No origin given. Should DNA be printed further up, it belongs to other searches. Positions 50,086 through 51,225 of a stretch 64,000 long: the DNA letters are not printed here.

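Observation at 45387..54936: ygeX-ygeY-ygeW + carbamate kinase + CN-hydrolase + two hydantoinases + YheO-type regulator, with candidate operators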

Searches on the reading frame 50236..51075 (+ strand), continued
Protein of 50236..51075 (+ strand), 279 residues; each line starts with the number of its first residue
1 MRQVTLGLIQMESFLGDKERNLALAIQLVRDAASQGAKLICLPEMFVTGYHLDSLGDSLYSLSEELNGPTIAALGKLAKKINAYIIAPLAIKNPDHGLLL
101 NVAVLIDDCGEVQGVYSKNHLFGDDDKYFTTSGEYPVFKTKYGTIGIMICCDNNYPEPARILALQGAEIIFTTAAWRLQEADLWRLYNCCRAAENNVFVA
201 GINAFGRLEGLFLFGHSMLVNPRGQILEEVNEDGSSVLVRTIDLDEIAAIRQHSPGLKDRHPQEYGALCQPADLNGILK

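Call 66: search_protein_families(library=ncbifam, proteins=[L092:5671-7071:-], max_evalue=0.01)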
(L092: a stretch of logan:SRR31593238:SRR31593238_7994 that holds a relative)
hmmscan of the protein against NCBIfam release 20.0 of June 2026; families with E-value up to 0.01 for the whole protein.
L092:5671-7071:- (466 aa): 75 families (the best 25 are shown)
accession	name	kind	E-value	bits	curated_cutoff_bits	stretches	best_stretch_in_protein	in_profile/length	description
TIGR02033.1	D-hydantoinase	equivalog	1.8e-133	445.8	393.25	1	4-462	1-454/454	dihydropyrimidinase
NF009941.0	PRK13404.1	subfamily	3.2e-125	418.5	647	1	2-463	4-462/478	dihydropyrimidinase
NF004839.0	PRK06189.1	equivalog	5.3e-89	298.9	631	1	1-463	2-448/451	allantoinase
TIGR03178.1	allantoinase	equivalog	3.3e-81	273.4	357.85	1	3-461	1-440/441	allantoinase AllB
NF006559.0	PRK09060.1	equivalog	8.1e-68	228.7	482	1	2-458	5-434/444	dihydroorotase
NF002668.0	PRK02382.1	equivalog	2.6e-67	227.4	452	1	5-463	7-429/436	dihydroorotase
NF058539.1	ergo_uti2_ErtD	equivalog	7.3e-66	222.9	650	1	2-462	2-447/449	hydantoin-5-propionate amidohydrolase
NF005751.0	PRK07575.1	equivalog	2.2e-63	214.3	529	1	3-452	4-427/440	dihydroorotase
NF058538.1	ergo_util_ErtD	equivalog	2.2e-61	208.1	600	1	2-461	1-445/446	hydantoin-5-propionate amidohydrolase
NF005960.0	PRK08044.1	equivalog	4.6e-61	206.9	688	1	2-462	3-450/453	allantoinase AllB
TIGR00857.1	pyrC_multi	subfamily_domain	2.2e-58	198.2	279.05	1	20-447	6-411/412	dihydroorotase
NF006688.0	PRK09236.1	equivalog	6.2e-47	160.4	535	1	3-453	3-434/444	dihydroorotase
NF006837.0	PRK09357.1-2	equivalog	7.1e-47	159.9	575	1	4-448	3-425/428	dihydroorotase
NF003271.0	PRK04250.1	equivalog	1.8e-44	152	405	1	2-454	2-397/407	dihydroorotase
NF006839.0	PRK09357.1-4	equivalog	1.1e-40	139.6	576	1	4-444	2-419/422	dihydroorotase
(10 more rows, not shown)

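Call 106: find_encoding_contigs(protein=P0126, flank=8000, max_places=1)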
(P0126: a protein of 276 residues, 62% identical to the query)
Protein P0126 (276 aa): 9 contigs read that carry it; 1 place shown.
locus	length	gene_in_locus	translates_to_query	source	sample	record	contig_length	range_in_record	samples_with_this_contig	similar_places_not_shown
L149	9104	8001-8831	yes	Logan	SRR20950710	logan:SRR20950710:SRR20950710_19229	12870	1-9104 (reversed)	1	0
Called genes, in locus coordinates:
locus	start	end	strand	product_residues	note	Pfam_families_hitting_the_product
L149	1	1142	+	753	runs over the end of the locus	PF03636:Glyco_hydro_65N, PF03632:Glyco_hydro_65m, PF03633:Glyco_hydro_65C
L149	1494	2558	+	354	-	-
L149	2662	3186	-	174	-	-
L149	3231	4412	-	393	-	PF01546:Peptidase_M20, PF07687:M20_dimer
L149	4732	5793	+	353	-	PF00356:LacI, PF00532:Peripla_BP_1, PF13407:Peripla_BP_4, PF13377:Peripla_BP_3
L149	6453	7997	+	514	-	PF02133:Transp_cyt_pur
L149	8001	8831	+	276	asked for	PF00795:CN_hydrolase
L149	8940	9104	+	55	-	?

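Call 107: find_encoding_contigs(protein=P0125, flank=8000, max_places=1)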
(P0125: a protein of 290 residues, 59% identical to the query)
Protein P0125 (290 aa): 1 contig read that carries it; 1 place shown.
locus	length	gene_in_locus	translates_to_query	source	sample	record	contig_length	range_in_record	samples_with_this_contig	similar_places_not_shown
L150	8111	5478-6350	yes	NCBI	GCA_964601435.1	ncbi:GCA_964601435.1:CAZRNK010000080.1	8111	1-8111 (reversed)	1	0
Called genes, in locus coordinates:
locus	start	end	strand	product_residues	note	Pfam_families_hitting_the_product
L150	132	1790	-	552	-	PF00753:Lactamase_B, PF23023:Anti-Pycsar_Apyc1 (faint), PF12706:Lactamase_B_2, PF22505:RNase_J_b_CASP, PF07521:RMMBL, PF17770:RNase_J_C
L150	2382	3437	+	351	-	PF00356:LacI, PF00532:Peripla_BP_1, PF13407:Peripla_BP_4, PF13377:Peripla_BP_3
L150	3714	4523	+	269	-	PF02133:Transp_cyt_pur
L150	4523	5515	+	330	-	PF02133:Transp_cyt_pur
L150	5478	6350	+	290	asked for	PF00795:CN_hydrolase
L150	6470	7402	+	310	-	PF00696:AA_kinase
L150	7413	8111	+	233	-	?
